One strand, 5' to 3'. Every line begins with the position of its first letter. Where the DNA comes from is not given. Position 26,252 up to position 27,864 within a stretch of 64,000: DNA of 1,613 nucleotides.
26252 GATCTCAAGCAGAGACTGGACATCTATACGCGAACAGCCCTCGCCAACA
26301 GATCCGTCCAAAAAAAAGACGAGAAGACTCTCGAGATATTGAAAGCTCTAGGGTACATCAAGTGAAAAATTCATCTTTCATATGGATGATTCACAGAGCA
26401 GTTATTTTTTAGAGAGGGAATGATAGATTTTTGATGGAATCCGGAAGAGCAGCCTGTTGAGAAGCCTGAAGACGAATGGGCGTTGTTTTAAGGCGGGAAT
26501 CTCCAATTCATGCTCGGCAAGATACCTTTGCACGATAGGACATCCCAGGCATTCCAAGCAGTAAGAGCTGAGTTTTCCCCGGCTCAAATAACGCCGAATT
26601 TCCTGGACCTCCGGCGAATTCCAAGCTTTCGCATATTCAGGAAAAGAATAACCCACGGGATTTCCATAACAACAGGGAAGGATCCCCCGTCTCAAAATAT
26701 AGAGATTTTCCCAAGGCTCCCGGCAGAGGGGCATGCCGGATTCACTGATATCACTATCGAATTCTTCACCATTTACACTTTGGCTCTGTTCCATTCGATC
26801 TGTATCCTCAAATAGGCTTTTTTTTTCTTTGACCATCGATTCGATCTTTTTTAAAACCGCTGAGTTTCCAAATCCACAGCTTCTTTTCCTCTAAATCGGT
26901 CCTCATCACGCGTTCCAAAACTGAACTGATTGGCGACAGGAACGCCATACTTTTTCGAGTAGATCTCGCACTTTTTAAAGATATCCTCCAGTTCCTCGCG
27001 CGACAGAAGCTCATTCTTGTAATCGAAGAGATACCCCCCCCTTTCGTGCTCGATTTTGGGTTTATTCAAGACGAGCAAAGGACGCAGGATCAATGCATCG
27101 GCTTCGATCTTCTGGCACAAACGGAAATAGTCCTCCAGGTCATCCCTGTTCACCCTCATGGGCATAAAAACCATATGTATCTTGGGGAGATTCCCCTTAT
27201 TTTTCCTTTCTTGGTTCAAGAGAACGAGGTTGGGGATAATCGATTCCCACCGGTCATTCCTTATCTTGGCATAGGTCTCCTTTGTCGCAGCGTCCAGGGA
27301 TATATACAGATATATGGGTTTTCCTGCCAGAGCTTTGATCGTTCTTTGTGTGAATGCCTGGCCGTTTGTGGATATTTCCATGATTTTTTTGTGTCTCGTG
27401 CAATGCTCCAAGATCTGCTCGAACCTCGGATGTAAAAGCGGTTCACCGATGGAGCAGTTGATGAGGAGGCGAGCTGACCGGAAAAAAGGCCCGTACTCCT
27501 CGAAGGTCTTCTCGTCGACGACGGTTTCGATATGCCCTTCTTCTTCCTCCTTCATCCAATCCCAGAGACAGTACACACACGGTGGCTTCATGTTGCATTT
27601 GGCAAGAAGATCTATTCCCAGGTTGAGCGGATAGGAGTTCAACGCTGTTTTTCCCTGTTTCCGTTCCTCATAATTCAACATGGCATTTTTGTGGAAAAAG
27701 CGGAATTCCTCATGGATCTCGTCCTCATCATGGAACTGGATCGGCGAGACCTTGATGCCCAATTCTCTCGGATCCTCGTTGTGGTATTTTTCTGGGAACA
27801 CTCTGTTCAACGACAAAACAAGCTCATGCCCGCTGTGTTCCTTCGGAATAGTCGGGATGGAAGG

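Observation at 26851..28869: Radical-SAM-like enzyme with a triple N-terminal repeat and a non-canonical Cx5Cx2C motif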

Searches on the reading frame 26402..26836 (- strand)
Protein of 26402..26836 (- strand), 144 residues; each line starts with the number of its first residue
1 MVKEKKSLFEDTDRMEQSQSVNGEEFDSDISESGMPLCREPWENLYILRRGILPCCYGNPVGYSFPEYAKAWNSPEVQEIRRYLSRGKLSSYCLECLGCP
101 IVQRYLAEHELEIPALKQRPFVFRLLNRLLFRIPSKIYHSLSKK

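Call 3: search_protein_families(library=pfam, proteins=[window:26402-26836:-], max_evalue=0.1)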
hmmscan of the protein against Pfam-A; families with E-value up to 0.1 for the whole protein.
window:26402-26836:- (144 aa): 1 family
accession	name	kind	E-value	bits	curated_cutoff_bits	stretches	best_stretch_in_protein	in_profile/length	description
PF13186.11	SPASM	-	0.001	19.7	21.5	1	38-96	1-66/67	Iron-sulfur cluster-binding domain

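Call 4: search_protein_families(library=ncbifam, proteins=[window:26402-26836:-], max_evalue=0.1)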
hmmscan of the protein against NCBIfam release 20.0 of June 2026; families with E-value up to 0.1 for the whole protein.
window:26402-26836:- (144 aa): 2 families
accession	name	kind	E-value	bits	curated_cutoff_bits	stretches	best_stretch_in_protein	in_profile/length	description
NF033640.1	N_Twi_rSAM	subfamily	2.4e-05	23.6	170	1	37-96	4-69/398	twitch domain-containing radical SAM protein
NF003345.0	PRK04358.1-6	equivalog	0.012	15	260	1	77-129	55-107/219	hypothetical protein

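Call 25: search_solved_structures(query=window:26402-26836:-, max_evalue=10, show_alignments=3)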
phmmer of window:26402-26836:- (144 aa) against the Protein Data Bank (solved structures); distinct sequences matched with E-value up to 10: 1.
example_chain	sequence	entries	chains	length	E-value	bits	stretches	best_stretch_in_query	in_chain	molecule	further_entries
9qt5_X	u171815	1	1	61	0.84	12.5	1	57-100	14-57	Large ribosomal subunit protein bL28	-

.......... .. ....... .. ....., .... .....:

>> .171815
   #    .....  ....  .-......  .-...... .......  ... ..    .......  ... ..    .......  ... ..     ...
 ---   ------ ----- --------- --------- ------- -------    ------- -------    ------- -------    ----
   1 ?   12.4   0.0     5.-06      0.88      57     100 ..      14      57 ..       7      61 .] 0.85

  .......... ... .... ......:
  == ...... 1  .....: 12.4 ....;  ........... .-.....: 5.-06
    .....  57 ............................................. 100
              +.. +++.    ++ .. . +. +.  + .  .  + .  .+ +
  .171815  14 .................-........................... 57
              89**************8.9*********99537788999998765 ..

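Call 55: find_homologous_proteins(query=window:26402-26836:-, max_evalue=0.001)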
Query window:26402-26836:- (144 aa): 287 proteins with E <= 0.001 among 291 candidates; the best 120 are listed.
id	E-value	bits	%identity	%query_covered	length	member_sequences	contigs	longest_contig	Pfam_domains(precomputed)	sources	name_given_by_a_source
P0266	1.3e-93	328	100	100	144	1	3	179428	-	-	-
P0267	1.6e-78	279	85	100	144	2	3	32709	-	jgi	jgi:hypothetical protein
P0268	2.4e-72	259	77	100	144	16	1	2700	-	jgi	jgi:hypothetical protein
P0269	5.4e-72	258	77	100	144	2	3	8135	-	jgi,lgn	jgi:hypothetical protein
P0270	9.1e-71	254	74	100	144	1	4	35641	-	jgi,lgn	jgi:hypothetical protein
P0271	1.9e-70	253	75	100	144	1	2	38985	-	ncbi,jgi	jgi:hypothetical protein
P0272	2.3e-70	253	76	100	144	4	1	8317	-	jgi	jgi:hypothetical protein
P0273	2.9e-70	252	75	100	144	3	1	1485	-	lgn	-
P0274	3.7e-70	252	75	100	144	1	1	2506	-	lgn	-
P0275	7.7e-70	251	75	100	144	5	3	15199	-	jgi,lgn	jgi:hypothetical protein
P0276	1.3e-69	250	75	100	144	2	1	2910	-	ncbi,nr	ncbi:MAG: hypothetical protein GQ545_10075 [Candidatus Aminicenantes bacterium]|nr:hypothetical prot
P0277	3.0e-69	249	79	94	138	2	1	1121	-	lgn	-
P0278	3.0e-69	249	82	90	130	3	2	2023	-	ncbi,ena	-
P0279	4.8e-69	249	78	94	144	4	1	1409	-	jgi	-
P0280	7.6e-69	248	79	94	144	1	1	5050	-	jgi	jgi:hypothetical protein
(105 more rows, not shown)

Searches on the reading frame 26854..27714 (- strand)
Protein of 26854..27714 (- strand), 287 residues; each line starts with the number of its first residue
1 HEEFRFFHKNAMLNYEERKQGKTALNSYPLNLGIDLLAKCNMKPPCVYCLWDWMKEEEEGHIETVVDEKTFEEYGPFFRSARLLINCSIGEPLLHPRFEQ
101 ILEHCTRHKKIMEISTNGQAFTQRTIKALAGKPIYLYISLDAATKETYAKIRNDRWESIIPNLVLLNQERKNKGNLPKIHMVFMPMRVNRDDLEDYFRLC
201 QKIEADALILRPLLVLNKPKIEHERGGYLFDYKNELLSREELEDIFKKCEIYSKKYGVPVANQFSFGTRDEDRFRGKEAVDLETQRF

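Call 24: search_solved_structures(query=window:26854-27714:-, max_evalue=1, show_alignments=3)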
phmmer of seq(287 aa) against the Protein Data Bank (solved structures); distinct sequences matched with E-value up to 1: 7.
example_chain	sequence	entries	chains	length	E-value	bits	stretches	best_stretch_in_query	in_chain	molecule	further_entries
2z2u_A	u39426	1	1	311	0.0039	19.7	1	80-171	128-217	UPF0026 protein MJ0257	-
6djt_A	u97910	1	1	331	0.0044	19.5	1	81-171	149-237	S-adenosyl-L-methionine-dependent tRNA 4-demethylwyosine synthase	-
2yx0_A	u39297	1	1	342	0.061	15.7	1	66-166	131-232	radical sam enzyme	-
7n7i_A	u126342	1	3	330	0.19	14.1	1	21-153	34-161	Viperin-like enzyme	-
6b4c_A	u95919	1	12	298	0.28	13.6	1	26-153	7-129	Viperin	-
9dgw_A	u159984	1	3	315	0.33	13.3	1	27-153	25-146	Radical SAM core domain-containing protein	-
9dfw_A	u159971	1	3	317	0.33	13.3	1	27-153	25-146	Radical SAM core domain-containing protein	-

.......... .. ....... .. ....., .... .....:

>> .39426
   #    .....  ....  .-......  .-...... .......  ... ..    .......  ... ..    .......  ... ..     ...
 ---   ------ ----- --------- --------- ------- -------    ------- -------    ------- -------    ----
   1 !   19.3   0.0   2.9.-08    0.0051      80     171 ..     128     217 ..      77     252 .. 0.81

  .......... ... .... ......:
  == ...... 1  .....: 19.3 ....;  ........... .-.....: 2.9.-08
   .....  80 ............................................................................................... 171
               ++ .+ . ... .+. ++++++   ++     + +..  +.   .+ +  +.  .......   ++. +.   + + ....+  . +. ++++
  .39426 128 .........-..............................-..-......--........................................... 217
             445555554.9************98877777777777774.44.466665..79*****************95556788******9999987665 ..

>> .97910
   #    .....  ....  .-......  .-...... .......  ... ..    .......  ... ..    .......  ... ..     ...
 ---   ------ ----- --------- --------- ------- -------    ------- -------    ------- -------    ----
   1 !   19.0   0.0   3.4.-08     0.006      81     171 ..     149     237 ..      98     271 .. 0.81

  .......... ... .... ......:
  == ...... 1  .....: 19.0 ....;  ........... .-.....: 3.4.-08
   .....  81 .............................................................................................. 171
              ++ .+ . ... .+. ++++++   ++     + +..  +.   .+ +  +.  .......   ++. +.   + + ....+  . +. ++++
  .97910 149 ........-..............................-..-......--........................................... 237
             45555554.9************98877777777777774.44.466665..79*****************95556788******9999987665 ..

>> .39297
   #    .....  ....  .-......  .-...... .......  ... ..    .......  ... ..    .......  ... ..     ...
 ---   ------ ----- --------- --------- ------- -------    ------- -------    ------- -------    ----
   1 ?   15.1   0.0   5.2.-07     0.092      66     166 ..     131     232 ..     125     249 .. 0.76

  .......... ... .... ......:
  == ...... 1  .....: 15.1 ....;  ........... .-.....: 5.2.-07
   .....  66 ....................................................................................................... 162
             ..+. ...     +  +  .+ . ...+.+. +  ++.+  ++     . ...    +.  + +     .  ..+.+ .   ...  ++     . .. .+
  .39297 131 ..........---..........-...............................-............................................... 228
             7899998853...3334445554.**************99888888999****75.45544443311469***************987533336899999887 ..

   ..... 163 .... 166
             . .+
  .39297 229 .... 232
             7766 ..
